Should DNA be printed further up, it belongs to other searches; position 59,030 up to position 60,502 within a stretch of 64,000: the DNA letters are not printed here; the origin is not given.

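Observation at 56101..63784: Co-directional SNF2 helicase, SbcD-like nuclease and hook-less SbcC-like ATPase module: candidate repair or defence system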

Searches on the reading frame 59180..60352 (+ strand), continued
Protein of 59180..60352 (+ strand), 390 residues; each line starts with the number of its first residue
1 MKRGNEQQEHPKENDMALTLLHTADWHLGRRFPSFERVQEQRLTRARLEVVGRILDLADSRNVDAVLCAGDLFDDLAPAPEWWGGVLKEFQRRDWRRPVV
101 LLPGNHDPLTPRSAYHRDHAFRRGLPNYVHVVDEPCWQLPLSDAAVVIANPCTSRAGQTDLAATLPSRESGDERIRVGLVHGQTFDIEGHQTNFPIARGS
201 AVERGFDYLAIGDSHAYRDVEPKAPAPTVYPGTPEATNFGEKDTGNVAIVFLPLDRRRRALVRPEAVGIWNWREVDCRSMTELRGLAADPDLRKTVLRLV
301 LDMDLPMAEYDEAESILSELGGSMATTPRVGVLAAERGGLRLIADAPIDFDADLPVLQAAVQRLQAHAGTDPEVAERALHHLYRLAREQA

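Call 67: get_annotated_region(hit=H11, flank=9000)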
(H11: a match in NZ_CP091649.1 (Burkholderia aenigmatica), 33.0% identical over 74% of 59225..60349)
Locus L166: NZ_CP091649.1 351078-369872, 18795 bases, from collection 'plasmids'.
description: Burkholderia aenigmatica strain CMCC(B)23010 plasmid unnamed, complete sequence
organism: Burkholderia aenigmatica (NCBI taxid 2015348)
taxonomy: Bacteria; Pseudomonadota; Betaproteobacteria; Burkholderiales; Burkholderiaceae; Burkholderia; Burkholderia aenigmatica
host: -; source: -; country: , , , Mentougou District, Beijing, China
typing (MOB-suite, as given by PLSDB): non-mobilizable; replicon rep_cluster_526; mating-pair formation MPF_T
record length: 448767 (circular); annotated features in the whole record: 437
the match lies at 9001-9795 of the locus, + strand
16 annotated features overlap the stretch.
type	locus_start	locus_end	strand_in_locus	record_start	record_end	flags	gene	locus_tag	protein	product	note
CDS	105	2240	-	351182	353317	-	-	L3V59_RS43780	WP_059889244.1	phage integrase family protein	-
CDS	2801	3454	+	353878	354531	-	-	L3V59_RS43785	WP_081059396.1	hypothetical protein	-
CDS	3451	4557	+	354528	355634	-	-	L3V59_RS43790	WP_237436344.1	hypothetical protein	-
CDS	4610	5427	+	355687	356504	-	-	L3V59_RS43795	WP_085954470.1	IS5-like element IS402 family transposase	GO:0006313 - DNA transposition [Evidence IEA]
CDS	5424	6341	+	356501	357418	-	-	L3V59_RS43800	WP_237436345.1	hypothetical protein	-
CDS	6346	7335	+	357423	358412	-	-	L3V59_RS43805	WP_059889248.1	ATP-binding protein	-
CDS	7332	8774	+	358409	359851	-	-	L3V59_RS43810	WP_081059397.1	hypothetical protein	-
CDS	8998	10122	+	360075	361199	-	-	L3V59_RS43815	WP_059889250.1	DNA repair exonuclease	-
CDS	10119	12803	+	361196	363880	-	-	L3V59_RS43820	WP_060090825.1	AAA family ATPase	GO:0006302 - double-strand break repair [Evidence IEA]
CDS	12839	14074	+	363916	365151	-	-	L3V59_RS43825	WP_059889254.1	DUF4297 family anti-phage-associated protein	-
CDS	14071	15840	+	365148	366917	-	herA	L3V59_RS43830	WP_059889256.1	anti-phage-associated helicase HerA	GO:0051607 - defense response to virus [Evidence IEA]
CDS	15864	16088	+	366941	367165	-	-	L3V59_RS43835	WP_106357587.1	hypothetical protein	-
CDS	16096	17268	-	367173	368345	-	-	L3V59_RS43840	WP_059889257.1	tyrosine-type recombinase/integrase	GO:0015074 - DNA integration [Evidence IEA]; GO:0006310 - DNA recombination [Evidence IEA]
CDS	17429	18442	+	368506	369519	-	-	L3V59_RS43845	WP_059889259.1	DNA-binding protein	-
CDS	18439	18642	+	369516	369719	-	-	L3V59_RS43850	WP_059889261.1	hypothetical protein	-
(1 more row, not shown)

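Call 98: search_protein_families(library=pfam, proteins=[L165:5701-8997:+, L165:12939-14768:+, L166:7332-8771:+, L166:6346-7332:+, L100:6299-8035:+, L100:8035-9117:+, L100:13907-16495:+, L100:16485-17816:+, L100:17816-19996:+], max_evalue=0.0001)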
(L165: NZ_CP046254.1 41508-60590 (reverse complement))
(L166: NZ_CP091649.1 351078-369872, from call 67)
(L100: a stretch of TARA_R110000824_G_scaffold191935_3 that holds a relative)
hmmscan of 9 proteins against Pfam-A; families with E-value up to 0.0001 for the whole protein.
L165:5701-8997:+ (1099 aa): 5 families
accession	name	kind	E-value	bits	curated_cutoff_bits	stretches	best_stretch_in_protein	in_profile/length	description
PF13482.12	RNase_H_2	-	8.2e-28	97.9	22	1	312-485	1-165/165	RNase_H superfamily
PF13087.12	AAA_12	-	4.2e-26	92.2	27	1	889-1065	14-193/195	AAA domain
PF13086.12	AAA_11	-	1.1e-18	68.4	27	2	800-864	187-254/257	AAA domain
PF13604.12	AAA_30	-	1.8e-12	47.9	27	1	706-867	12-135/191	AAA domain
PF13245.12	AAA_19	-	8.1e-10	39.4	25.1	1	705-863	4-132/134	AAA domain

L165:12939-14768:+ (610 aa): 1 family
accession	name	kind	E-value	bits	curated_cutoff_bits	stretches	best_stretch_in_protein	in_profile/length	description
PF01555.25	N6_N4_Mtase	-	5.1e-18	66.3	26.7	1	295-599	1-186/221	DNA methylase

L166:7332-8771:+ (480 aa): 0 families

L166:6346-7332:+ (329 aa): 2 families
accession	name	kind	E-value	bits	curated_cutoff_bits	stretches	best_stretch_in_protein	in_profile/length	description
PF13401.12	AAA_22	-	2.3e-11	44.6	27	1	47-177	9-128/130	AAA domain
PF13191.12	AAA_16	-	7e-06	27.1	32.6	1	33-154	10-147/167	AAA ATPase domain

L100:6299-8035:+ (579 aa): 2 families
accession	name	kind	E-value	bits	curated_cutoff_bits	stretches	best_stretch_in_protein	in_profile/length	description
PF05378.19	Hydant_A_N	-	3.2e-36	125.1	25.2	1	60-228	1-175/176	Hydantoinase/oxoprolinase N-terminal region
PF01968.24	Hydantoinase_A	-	5.1e-29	101.9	22.9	1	248-413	1-171/291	Hydantoinase/oxoprolinase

L100:8035-9117:+ (361 aa): 2 families
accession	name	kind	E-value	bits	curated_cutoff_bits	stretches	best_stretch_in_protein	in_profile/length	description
PF20906.3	S-Me-THD_C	-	1.5e-51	174.9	27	1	165-358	3-190/190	S-Me-THD-like, C-terminal domain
PF06032.18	S-Me-THD_N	-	8.7e-50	169.3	27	1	8-161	3-156/158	S-Me-THD-like, N-terminal domain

L100:13907-16495:+ (863 aa): 3 families
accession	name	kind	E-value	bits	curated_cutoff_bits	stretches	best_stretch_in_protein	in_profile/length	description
PF13208.11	TerB_N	-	6.9e-55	186.4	25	1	181-383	1-207/207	TerB N-terminal domain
PF15615.11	TerB_C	-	3.1e-22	79.8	26.3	1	736-855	14-147/148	TerB-C domain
PF05099.18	TerB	-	9.7e-06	26.3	24.4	1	595-699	5-110/118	Tellurite resistance protein TerB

L100:16485-17816:+ (444 aa): 2 families
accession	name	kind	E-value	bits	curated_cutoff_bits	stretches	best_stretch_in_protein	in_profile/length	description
PF10923.14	BrxC_BrxD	-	4.9e-153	510.4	22.2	1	10-407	2-412/414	BREX system ATP-binding protein BrxC/D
PF13191.12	AAA_16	-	2.4e-05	25.4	32.6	1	36-87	3-54/167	AAA ATPase domain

L100:17816-19996:+ (727 aa): 2 families
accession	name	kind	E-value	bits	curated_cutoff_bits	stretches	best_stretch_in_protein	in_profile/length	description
PF00270.35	DEAD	-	7.1e-28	97.9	26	1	26-197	2-161/167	DEAD/DEAH box helicase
PF00271.37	Helicase_C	-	4.4e-15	56.3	23.5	1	250-360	7-109/110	Helicase conserved C-terminal domain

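Call 102: search_protein_families(library=padloc, proteins=[L087:7861-9372:-, L089:260-1669:-, L091:12420-13934:+, L093:23-1495:+, L097:9881-11311:+], max_evalue=1e-15)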
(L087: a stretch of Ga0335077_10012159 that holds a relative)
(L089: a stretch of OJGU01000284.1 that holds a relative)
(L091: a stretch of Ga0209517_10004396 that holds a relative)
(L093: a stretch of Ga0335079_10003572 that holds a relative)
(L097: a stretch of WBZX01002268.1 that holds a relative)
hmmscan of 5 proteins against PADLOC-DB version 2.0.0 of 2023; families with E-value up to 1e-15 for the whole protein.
L087:7861-9372:- (503 aa): 0 families

L089:260-1669:- (469 aa): 2 families
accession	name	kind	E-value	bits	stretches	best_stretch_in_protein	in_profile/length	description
PDLC01995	RtcR_PspF2--CARF_AAA_HTH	-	1.7e-45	154.1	1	158-456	169-480/481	-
PDLC01993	RtcR--CARF_AAA_HTH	-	3e-23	80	1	157-388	181-433/523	-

L091:12420-13934:+ (505 aa): 0 families

L093:23-1495:+ (491 aa): 0 families

L097:9881-11311:+ (477 aa): 0 families
